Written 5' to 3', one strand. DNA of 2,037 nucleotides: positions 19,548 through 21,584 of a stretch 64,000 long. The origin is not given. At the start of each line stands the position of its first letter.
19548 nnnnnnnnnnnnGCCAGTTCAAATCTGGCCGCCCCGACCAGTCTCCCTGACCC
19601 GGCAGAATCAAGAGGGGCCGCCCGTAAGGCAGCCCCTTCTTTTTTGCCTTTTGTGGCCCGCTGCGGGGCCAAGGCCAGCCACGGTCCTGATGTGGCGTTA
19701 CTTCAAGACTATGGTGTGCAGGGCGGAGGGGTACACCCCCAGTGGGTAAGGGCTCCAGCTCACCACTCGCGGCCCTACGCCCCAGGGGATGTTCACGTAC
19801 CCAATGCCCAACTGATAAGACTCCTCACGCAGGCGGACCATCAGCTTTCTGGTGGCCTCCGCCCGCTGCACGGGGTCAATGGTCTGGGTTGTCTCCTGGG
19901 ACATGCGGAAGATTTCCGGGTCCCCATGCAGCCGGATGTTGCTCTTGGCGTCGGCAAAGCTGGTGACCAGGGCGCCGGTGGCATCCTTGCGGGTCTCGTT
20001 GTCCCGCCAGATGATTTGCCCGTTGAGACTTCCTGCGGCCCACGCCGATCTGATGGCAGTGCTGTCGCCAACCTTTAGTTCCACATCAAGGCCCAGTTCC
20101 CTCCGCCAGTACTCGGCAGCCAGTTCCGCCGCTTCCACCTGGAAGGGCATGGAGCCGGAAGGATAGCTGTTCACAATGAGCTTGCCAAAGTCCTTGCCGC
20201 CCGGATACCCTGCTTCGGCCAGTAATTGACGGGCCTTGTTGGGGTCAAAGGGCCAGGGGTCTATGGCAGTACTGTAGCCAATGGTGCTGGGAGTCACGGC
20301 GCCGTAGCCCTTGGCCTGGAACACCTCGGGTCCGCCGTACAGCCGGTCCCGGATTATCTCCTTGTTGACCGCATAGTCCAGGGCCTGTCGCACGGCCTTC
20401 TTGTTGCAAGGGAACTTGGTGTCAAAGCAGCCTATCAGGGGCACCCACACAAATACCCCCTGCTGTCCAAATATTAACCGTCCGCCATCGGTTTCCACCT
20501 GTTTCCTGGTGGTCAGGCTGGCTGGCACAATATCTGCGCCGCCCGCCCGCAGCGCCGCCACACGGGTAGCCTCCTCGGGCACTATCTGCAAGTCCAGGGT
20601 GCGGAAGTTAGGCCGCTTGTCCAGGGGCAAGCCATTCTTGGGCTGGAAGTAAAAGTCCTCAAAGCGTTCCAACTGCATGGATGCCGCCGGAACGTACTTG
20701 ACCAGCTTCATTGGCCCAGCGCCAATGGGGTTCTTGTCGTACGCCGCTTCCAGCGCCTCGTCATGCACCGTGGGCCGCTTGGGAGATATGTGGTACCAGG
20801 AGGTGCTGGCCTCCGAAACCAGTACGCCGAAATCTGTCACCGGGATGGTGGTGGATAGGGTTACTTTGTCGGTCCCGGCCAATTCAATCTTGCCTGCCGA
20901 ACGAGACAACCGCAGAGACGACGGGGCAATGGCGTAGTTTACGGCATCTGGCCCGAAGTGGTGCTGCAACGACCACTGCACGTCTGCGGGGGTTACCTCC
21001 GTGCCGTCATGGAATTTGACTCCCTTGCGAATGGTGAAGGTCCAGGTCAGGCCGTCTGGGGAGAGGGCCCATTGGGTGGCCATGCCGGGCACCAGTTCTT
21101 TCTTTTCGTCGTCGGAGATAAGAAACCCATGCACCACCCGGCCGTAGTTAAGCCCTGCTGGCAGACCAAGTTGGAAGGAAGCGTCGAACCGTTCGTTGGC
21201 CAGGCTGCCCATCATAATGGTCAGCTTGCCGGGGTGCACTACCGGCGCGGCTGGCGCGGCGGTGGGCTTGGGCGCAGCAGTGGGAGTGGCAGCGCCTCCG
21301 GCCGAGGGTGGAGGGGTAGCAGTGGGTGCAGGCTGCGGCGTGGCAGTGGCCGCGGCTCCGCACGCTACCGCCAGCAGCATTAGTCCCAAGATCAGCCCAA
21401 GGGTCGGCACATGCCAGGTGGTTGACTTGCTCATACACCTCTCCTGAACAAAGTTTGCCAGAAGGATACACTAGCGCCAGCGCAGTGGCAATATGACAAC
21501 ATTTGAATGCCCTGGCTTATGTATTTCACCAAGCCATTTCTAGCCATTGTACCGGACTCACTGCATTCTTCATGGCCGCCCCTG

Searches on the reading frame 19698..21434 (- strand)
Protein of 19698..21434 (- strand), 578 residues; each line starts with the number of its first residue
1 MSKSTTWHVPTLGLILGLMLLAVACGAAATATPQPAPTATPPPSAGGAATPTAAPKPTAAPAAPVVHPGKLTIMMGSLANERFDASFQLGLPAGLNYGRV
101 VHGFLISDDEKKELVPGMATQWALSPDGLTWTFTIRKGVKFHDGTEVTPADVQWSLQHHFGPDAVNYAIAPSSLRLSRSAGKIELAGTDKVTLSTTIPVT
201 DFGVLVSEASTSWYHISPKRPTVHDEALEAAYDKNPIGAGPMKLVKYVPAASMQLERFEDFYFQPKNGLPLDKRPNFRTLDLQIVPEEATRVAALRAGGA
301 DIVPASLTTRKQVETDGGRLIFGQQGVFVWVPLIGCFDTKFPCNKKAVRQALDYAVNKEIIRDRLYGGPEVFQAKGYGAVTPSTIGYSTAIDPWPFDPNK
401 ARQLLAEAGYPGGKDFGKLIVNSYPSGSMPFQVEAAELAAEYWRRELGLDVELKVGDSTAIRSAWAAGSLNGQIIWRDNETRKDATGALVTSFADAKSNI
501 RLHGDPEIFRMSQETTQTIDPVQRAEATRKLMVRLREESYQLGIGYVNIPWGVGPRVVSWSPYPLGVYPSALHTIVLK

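Call 27: search_protein_families(library=pfam, proteins=[window:19698-21434:-], max_evalue=0.0001)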
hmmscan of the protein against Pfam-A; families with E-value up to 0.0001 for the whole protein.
window:19698-21434:- (578 aa): 1 family
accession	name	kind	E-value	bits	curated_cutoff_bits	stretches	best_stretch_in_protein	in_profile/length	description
PF00496.27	SBP_bac_5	-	4.9e-65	220.5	32.4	1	113-468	1-337/368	Bacterial extracellular solute-binding proteins, family 5 Middle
